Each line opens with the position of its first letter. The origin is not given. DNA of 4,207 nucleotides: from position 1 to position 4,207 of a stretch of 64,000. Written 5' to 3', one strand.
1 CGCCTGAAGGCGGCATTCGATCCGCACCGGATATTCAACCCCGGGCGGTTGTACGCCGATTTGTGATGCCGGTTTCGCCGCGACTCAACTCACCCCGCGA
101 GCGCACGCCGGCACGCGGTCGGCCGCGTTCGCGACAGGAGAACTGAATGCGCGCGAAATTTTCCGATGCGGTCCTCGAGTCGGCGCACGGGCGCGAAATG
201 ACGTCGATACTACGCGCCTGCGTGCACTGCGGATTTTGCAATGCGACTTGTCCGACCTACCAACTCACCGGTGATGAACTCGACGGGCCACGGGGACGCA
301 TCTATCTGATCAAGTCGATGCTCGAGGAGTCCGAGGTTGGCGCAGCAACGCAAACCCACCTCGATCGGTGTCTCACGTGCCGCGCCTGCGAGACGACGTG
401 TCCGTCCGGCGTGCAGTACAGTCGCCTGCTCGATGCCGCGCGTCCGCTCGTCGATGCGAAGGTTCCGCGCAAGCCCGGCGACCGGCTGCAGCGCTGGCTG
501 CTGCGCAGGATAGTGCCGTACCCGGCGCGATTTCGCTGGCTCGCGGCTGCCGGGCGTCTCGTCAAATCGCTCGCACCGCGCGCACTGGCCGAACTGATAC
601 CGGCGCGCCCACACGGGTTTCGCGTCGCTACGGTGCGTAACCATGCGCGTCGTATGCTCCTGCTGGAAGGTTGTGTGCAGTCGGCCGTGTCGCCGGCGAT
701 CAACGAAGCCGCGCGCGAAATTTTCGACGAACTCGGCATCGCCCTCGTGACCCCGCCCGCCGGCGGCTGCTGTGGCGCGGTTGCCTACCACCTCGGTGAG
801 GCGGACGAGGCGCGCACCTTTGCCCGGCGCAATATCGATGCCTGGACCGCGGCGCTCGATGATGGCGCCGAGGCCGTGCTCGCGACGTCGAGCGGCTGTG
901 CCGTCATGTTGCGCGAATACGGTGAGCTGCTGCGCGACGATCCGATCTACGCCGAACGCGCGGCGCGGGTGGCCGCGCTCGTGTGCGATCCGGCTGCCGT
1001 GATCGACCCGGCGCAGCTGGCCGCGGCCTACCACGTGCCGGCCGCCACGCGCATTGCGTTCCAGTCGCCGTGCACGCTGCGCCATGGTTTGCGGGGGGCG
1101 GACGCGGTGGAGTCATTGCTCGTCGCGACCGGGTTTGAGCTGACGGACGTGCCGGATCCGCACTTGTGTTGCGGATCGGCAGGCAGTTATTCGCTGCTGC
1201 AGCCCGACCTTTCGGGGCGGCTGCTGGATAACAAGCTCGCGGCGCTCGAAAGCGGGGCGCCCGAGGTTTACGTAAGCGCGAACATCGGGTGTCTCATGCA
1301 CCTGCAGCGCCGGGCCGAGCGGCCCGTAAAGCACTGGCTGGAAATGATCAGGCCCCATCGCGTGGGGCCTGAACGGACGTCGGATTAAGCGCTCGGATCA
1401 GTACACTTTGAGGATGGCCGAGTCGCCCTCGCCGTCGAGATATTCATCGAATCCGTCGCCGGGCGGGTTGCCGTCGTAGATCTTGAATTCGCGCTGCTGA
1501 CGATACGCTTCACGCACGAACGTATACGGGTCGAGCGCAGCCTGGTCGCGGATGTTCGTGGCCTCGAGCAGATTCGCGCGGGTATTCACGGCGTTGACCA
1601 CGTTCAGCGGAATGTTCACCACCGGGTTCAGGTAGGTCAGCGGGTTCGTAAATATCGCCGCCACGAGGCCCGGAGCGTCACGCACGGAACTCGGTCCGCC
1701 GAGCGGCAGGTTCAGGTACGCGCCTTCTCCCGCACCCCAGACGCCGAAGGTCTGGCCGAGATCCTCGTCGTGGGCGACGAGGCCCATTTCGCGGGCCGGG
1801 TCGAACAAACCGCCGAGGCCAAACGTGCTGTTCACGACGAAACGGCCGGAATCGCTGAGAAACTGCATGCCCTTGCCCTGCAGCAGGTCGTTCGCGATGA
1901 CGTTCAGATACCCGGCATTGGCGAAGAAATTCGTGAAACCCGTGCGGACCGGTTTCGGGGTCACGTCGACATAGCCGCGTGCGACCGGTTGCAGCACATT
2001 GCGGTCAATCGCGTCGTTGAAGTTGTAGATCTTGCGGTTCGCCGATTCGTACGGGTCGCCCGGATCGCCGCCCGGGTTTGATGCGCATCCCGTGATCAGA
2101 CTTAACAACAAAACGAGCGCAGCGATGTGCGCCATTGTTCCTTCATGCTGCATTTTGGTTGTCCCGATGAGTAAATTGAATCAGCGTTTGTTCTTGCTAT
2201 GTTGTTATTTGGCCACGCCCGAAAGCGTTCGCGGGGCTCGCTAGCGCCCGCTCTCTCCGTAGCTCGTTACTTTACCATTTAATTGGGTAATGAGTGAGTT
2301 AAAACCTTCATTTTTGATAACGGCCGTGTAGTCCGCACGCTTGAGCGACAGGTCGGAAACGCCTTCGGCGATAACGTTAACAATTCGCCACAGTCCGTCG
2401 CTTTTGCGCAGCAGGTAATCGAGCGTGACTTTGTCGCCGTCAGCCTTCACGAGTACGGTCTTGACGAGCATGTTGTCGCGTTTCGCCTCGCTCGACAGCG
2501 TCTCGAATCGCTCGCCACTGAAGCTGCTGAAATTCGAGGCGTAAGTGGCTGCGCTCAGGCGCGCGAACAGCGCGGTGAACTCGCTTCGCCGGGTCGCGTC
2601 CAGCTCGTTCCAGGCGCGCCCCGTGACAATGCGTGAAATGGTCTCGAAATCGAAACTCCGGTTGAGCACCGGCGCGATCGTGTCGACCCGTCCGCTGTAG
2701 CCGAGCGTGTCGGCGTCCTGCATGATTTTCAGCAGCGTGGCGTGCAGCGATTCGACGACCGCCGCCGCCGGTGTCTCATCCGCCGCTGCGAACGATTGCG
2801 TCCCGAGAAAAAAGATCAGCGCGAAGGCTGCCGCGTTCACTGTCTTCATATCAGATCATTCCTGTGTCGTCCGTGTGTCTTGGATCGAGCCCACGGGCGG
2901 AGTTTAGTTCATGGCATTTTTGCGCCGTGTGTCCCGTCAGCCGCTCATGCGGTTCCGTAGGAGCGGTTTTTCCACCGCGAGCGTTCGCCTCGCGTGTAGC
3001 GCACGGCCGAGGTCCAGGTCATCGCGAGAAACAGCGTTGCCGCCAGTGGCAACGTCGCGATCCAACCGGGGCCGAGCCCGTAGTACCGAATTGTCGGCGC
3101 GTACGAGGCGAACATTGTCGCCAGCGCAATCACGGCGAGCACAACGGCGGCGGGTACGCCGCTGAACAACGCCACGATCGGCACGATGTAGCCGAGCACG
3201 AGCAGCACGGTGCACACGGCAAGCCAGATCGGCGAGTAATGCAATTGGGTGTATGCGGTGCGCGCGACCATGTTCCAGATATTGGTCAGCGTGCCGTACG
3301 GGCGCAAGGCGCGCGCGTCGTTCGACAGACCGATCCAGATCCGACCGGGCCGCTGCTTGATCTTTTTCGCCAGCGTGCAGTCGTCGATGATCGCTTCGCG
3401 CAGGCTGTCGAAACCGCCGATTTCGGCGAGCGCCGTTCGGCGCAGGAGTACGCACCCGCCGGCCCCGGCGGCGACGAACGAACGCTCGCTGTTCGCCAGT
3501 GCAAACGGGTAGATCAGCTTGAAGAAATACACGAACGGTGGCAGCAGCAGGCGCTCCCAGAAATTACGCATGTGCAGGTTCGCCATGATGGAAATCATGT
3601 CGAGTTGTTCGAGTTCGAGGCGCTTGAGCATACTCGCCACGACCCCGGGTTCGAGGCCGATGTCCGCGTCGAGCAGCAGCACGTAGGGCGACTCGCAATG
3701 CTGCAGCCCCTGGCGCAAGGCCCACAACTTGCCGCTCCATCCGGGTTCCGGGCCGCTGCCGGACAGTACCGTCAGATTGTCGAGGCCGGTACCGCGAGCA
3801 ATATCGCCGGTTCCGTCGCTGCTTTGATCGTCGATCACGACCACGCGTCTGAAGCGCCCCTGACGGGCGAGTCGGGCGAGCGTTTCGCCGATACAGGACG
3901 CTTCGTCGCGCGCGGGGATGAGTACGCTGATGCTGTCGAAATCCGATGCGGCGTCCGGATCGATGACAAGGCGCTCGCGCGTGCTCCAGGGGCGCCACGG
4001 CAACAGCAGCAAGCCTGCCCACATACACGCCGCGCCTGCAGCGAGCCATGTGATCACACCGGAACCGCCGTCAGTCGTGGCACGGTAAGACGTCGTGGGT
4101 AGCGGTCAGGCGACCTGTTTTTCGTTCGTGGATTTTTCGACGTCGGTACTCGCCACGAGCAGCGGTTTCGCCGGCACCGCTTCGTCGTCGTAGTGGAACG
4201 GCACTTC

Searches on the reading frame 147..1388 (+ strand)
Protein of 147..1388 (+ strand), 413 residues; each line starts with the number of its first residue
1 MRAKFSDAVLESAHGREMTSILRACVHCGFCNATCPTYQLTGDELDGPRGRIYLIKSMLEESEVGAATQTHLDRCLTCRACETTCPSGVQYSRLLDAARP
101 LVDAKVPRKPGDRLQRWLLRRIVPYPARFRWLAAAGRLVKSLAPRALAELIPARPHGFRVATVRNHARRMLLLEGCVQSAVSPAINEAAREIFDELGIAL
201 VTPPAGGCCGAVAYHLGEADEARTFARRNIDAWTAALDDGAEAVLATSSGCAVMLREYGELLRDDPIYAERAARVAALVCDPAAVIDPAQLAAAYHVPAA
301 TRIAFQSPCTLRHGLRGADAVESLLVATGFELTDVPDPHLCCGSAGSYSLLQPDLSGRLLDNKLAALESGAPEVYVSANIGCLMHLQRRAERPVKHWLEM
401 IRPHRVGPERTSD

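Call 4: search_protein_families(library=pfam, proteins=[window:147-1388:+])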
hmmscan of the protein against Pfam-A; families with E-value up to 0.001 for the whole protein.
window:147-1388:+ (413 aa): 11 families
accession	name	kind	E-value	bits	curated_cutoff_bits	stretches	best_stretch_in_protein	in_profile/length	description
PF02754.22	CCG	-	1.1e-24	86.8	20.6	2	173-256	4-85/85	Cysteine-rich domain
PF13183.11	Fer4_8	-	3.4e-13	50.3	27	1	22-89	2-68/68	4Fe-4S dicluster domain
PF13534.11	Fer4_17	-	1.3e-10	42.1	22.2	1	24-89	1-60/61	4Fe-4S dicluster domain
PF12838.12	Fer4_7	-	2.6e-10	41.1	27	1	25-89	2-52/52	4Fe-4S dicluster domain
PF13237.11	Fer4_10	-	1.4e-07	31.7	25.5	1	22-86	6-53/53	4Fe-4S dicluster domain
PF12837.12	Fer4_6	-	4.1e-06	26.9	25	0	73-89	7-23/24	4Fe-4S binding domain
PF13484.11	Fer4_16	-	5.4e-06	27.5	30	1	25-87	2-65/66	4Fe-4S double cluster binding domain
PF00037.32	Fer4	-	2e-05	24.6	21.1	0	72-89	5-22/24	4Fe-4S binding domain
PF13187.11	Fer4_9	-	0.00022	21.7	27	0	24-88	1-50/52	4Fe-4S dicluster domain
PF14697.11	Fer4_21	-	0.00028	21.4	35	0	16-37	32-53/59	4Fe-4S dicluster domain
PF12797.12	Fer4_2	-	0.00029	21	24.5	0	72-87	7-22/22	4Fe-4S binding domain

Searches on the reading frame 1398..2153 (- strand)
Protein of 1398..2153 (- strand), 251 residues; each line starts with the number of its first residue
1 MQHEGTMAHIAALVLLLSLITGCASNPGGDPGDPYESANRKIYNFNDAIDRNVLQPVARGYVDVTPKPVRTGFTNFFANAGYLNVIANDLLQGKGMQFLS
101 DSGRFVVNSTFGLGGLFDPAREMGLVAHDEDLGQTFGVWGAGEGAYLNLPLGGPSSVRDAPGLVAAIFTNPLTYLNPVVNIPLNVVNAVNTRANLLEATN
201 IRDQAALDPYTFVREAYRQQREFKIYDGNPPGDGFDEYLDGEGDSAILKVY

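Call 4: search_protein_families(library=pfam, proteins=[window:1398-2153:-])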
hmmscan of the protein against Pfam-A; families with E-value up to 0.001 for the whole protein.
window:1398-2153:- (251 aa): 1 family
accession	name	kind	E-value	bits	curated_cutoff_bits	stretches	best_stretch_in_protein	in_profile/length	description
PF04333.18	MlaA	-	6.7e-72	241.7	25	1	33-223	3-194/195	MlaA lipoprotein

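Call 27: search_protein_families(library=ncbifam, proteins=[window:1398-2153:-], max_evalue=0.00001)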
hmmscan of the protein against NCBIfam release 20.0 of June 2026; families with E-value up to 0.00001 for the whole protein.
window:1398-2153:- (251 aa): 1 family
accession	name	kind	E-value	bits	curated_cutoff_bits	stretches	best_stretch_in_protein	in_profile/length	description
NF011672.1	PRK15091.1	equivalog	3.1e-37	128.3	375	1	10-229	5-230/252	phospholipid-binding lipoprotein MlaA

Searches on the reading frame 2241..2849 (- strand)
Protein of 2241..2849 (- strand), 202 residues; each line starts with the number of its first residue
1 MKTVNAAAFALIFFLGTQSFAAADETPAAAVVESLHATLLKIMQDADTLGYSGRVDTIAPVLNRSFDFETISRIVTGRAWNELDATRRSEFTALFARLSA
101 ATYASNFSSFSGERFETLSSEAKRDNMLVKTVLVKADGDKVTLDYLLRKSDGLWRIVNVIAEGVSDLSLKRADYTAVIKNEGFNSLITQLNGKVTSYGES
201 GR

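Call 4: search_protein_families(library=pfam, proteins=[window:2241-2849:-])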
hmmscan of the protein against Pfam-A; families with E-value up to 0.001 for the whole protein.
window:2241-2849:- (202 aa): 1 family
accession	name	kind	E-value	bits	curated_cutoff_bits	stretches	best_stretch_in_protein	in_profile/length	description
PF05494.18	MlaC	-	2.3e-38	132.1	26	1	36-191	4-165/166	MlaC protein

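Call 27: search_protein_families(library=ncbifam, proteins=[window:2241-2849:-], max_evalue=0.00001)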
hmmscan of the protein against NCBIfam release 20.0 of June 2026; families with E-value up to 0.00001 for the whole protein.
window:2241-2849:- (202 aa): 2 families
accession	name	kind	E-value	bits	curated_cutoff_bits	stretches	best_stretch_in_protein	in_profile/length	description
TIGR03481.1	HpnM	hypoth_equivalog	3.3e-61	206.1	160.1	1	12-197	20-198/200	hopanoid biosynthesis associated membrane protein HpnM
NF011697.0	PRK15117.1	equivalog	1.1e-08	35.1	195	1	73-191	75-198/211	phospholipid-binding protein MlaC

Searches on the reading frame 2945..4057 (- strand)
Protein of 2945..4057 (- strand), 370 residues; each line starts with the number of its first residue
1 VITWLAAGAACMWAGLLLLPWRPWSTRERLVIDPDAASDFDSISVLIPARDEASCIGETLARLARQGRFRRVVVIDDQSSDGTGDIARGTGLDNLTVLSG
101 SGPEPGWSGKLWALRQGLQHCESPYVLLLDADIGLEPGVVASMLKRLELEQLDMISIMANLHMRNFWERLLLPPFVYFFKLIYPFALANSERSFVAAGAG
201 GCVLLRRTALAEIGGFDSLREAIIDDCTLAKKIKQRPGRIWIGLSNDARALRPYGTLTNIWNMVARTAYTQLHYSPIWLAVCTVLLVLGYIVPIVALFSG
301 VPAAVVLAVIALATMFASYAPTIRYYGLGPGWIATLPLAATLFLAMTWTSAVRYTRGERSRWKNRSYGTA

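Call 4: search_protein_families(library=pfam, proteins=[window:2945-4057:-])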
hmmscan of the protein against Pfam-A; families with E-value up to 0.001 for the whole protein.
window:2945-4057:- (370 aa): 6 families
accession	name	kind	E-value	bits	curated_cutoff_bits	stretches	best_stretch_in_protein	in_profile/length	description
PF00535.33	Glycos_transf_2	-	2.9e-18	66.8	23.3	1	44-213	1-167/168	Glycosyl transferase family 2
PF13506.12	Glyco_transf_21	-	1.1e-16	61.2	21.7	1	101-262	9-167/174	Glycosyl transferase family 21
PF13641.12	Glyco_tranf_2_3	-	3.5e-16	60.3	27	1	43-240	3-201/230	Glycosyltransferase like family 2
PF13632.12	Glyco_trans_2_3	-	2.7e-07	31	27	1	125-332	1-183/198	Glycosyl transferase family group 2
PF13704.12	Glyco_tranf_2_4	-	0.00024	22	27.5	1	50-132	1-81/98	Glycosyl transferase family 2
PF10111.15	Glyco_tranf_2_2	-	0.00033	20.7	27.3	0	44-218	1-183/276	Glycosyltransferase like family 2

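Call 27: search_protein_families(library=ncbifam, proteins=[window:2945-4057:-], max_evalue=0.00001)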
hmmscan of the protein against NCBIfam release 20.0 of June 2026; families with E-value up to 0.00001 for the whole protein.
window:2945-4057:- (370 aa): 10 families
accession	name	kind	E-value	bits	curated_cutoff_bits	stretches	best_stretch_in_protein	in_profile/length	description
TIGR03469.1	HpnB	hypoth_equivalog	1.2e-113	380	379.25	1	5-367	4-384/386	hopene-associated glycosyltransferase HpnB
NF045692.1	OglycostaseCruG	equivalog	7.5e-31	107.4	600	1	35-289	35-296/386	2'-O-glycosyltransferase CruG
TIGR04182.1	glyco_TIGR04182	equivalog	3e-13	49.8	325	1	43-148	2-98/293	S-layer glycoprotein N-glycosyltransferase AglJ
TIGR04283.1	glyco_like_mftF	equivalog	2.3e-10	40.5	182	1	43-268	1-206/221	TIGR04283 family arsenosugar biosynthesis glycosyltransferase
TIGR03472.1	HpnI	equivalog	9.9e-10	37.8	310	1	118-365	122-360/373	bacteriohopanetetrol glucosamine biosynthesis glycosyltransferase HpnI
TIGR03937.1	PgaC_IcaA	equivalog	1.1e-09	37.8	422.3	1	35-236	39-236/407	poly-beta-1,6-N-acetyl-D-glucosamine synthase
TIGR03965.1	mycofact_glyco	equivalog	1.2e-08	34.3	280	0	35-148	68-180/467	mycofactocin biosynthesis glycosyltransferase MftF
NF010496.0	PRK13915.1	equivalog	2.7e-08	33.3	262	1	39-147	29-142/307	glucosyl-3-phosphoglycerate synthase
NF041875.1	EPS_EpsD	equivalog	1e-07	31.7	370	1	43-236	1-192/325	exopolysaccharide biosynthesis glycosyltransferase EpsD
NF053846.1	glyco_with_XrtP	equivalog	3e-07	29.5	520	1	37-88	38-88/440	XrtP-associated glycosyltransferase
